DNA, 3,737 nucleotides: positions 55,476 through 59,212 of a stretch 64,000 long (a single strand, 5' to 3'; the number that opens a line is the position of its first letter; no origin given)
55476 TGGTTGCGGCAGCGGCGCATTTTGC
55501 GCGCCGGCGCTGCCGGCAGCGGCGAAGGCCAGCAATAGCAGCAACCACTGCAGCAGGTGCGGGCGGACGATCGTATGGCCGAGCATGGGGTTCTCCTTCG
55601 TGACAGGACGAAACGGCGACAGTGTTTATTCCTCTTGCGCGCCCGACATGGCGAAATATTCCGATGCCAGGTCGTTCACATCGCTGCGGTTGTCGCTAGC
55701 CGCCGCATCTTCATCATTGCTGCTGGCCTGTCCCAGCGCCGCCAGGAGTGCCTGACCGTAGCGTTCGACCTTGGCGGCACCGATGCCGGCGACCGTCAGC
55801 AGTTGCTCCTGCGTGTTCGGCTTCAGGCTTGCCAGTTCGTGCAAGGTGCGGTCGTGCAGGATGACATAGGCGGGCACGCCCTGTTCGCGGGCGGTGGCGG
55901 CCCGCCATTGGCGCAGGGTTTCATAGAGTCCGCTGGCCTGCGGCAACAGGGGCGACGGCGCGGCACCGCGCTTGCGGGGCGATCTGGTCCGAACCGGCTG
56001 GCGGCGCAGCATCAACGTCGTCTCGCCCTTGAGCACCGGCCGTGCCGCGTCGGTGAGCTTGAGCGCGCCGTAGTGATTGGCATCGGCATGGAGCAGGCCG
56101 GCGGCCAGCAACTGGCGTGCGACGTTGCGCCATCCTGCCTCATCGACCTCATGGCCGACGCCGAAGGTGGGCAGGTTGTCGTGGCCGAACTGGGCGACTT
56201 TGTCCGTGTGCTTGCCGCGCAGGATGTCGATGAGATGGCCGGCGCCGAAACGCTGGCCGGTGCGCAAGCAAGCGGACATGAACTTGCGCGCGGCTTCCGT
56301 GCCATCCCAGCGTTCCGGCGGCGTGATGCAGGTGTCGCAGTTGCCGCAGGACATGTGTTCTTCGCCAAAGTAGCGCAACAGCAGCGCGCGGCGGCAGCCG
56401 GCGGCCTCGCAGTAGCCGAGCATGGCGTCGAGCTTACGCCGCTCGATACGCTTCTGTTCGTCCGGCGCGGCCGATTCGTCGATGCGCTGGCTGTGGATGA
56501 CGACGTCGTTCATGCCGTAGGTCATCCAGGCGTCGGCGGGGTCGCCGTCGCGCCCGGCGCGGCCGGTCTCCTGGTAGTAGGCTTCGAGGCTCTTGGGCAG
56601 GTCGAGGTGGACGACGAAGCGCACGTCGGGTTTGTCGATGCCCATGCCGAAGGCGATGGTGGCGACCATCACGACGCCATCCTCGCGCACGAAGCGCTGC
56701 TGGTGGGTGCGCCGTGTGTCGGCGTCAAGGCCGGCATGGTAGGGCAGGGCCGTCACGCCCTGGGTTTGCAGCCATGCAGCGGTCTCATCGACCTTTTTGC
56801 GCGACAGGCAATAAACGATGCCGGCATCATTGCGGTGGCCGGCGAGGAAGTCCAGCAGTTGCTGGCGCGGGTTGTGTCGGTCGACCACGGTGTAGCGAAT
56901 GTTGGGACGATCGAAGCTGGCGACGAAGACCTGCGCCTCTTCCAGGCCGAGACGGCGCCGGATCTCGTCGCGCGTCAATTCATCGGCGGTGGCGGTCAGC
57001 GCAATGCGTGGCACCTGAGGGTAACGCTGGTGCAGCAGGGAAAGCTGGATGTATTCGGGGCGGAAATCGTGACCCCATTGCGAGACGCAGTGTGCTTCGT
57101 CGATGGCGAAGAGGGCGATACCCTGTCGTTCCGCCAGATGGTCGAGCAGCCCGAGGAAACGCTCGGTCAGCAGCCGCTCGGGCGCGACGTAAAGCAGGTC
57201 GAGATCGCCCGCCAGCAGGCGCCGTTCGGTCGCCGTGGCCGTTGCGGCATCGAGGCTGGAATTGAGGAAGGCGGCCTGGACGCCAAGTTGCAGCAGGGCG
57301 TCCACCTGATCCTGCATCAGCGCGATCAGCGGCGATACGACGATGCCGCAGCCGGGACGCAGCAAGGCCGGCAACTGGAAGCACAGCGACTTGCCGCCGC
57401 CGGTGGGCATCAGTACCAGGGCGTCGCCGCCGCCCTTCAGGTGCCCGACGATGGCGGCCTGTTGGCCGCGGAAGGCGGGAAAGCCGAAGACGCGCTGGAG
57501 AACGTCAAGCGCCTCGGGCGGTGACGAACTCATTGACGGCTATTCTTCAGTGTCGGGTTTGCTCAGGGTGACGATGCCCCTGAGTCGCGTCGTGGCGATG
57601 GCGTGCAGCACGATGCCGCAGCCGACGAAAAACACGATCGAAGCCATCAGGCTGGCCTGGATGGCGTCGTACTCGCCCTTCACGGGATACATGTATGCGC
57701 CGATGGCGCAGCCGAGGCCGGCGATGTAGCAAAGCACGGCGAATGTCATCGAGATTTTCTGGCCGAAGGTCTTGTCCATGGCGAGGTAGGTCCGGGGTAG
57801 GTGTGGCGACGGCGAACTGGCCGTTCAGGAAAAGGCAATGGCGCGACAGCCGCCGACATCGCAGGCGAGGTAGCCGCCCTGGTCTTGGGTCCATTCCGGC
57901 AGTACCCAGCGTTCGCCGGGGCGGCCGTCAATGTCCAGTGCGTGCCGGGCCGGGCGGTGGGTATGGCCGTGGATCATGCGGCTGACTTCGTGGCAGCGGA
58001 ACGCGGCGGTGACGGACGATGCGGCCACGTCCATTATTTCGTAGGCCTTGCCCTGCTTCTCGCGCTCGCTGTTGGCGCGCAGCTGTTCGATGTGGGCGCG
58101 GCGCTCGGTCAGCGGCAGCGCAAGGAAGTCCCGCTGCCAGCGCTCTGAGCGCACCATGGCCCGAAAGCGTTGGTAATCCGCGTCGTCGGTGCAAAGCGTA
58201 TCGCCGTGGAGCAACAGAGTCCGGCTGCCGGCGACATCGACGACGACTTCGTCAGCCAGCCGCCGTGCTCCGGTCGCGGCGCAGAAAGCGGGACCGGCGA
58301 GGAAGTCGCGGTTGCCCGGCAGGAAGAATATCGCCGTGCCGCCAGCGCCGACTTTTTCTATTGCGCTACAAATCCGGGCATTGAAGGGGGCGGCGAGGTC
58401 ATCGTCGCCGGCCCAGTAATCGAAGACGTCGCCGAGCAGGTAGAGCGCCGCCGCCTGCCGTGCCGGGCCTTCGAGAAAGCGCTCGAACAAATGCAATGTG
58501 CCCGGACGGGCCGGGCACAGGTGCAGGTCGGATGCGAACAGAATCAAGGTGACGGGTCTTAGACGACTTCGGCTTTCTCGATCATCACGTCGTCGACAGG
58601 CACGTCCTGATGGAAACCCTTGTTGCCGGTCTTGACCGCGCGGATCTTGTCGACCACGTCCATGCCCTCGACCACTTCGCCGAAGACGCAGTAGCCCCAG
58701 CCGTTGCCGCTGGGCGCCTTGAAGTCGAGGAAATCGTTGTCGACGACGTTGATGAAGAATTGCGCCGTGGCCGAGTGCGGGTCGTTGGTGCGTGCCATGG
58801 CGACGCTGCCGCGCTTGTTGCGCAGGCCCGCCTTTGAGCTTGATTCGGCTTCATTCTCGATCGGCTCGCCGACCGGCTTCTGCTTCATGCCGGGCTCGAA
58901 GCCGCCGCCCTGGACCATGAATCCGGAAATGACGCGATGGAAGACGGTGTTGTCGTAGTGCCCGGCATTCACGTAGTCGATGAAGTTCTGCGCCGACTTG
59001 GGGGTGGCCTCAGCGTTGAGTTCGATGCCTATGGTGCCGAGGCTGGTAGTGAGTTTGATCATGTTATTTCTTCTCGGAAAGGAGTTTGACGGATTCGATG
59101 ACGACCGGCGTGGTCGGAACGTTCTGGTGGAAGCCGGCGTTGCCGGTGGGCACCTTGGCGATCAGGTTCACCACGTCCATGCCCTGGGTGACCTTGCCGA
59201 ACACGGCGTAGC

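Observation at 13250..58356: Over-represented 23-nt word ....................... embedded in unrelated genes in three coding registers (uptake-signal-like or genome-architecture motif)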

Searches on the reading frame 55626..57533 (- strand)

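Call 8: search_protein_families(library=pfam, proteins=[window:55626-57533:-])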
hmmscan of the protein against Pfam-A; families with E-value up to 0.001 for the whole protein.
window:55626-57533:- (635 aa): 5 families
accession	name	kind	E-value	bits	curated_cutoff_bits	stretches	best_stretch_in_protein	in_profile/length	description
PF09382.16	RQC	-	1.4e-38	131.7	23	1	405-514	1-110/114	RQC domain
PF00270.35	DEAD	-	1.7e-22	80.4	26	1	25-184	4-161/167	DEAD/DEAH box helicase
PF00570.28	HRDC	-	3.9e-22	78.4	23.8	1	535-600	3-68/68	HRDC domain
PF00271.37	Helicase_C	-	1.4e-19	70.8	23.5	1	224-330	4-110/110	Helicase conserved C-terminal domain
PF16124.10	RecQ_Zn_bind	-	2.5e-19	70.2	25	1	342-402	2-65/66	RecQ zinc-binding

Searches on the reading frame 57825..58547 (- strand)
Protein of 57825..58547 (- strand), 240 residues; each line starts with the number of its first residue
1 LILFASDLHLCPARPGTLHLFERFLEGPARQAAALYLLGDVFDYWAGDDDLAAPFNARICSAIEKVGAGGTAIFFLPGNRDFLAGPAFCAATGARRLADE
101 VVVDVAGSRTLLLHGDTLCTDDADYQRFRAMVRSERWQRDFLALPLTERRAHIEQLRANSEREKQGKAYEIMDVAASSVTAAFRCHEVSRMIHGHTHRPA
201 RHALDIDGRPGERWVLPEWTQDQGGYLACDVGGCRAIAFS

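Call 8: search_protein_families(library=pfam, proteins=[window:57825-58547:-])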
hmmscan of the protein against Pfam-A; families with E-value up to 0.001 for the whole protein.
window:57825-58547:- (240 aa): 2 families
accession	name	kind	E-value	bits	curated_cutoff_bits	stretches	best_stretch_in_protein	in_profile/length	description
PF00149.33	Metallophos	-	2.1e-08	35.3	21.5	1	2-199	3-191/191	Calcineurin-like phosphoesterase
PF12850.12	Metallophos_2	-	0.00014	22.3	27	0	2-125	3-93/154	Calcineurin-like phosphoesterase superfamily domain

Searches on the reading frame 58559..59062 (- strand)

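Call 8: search_protein_families(library=pfam, proteins=[window:58559-59062:-])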
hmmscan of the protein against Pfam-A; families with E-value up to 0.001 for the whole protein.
window:58559-59062:- (167 aa): 1 family
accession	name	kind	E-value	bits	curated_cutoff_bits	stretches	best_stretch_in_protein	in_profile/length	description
PF00160.26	Pro_isomerase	-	8e-47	159.9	21.7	1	2-166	2-159/159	Cyclophilin type peptidyl-prolyl cis-trans isomerase/CLD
